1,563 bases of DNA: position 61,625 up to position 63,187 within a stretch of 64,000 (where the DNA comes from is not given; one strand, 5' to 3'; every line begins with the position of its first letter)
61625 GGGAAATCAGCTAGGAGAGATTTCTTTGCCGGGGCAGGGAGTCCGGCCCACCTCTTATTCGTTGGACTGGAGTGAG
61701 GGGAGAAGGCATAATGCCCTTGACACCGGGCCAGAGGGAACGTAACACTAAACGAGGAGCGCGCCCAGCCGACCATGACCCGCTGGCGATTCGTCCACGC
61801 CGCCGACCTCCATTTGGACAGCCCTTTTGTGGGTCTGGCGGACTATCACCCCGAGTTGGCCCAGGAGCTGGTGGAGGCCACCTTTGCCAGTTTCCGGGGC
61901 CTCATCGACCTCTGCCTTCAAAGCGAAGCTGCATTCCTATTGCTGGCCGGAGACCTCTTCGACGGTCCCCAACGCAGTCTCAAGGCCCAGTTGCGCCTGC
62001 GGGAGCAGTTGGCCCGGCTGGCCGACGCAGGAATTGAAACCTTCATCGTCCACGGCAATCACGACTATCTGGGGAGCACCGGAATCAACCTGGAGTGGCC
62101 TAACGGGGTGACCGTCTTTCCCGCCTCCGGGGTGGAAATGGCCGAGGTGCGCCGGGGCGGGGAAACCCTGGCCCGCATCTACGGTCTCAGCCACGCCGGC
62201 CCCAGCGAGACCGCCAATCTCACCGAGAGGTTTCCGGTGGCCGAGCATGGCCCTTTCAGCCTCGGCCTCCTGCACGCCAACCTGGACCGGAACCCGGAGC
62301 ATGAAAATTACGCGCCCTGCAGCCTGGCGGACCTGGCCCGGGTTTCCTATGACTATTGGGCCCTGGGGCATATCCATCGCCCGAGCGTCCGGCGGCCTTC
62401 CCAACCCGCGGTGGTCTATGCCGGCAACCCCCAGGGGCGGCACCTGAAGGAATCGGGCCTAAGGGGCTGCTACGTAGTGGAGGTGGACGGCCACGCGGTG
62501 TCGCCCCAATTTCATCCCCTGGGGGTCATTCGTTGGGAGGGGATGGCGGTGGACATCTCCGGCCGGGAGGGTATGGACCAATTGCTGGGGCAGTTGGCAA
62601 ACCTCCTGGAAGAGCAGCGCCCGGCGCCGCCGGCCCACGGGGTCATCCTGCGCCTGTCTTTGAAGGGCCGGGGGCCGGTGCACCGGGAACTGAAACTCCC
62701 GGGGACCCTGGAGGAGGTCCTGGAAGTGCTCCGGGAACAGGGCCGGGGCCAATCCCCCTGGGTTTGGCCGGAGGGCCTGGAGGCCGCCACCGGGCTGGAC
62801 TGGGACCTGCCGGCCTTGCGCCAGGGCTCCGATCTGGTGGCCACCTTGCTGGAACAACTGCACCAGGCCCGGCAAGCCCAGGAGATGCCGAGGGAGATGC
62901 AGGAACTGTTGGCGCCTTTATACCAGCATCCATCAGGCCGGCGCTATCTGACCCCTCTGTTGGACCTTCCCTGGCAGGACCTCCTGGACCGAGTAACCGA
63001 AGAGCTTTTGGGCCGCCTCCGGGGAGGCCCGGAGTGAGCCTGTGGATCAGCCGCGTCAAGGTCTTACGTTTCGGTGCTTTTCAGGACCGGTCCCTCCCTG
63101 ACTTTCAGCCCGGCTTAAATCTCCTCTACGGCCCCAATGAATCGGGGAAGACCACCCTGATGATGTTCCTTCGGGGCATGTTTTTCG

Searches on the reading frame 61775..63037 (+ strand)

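Call 66: search_protein_families(library=pfam, proteins=[window:61775-63037:+], max_evalue=0.001)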
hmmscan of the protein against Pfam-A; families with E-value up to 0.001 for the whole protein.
window:61775-63037:+ (420 aa): 2 families
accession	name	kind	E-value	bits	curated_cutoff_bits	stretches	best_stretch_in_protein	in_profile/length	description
PF00149.33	Metallophos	-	2.3e-11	44.9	21.5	1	5-203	2-191/191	Calcineurin-like phosphoesterase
PF12850.12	Metallophos_2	-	4.1e-06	27.3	27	1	53-236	28-150/154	Calcineurin-like phosphoesterase superfamily domain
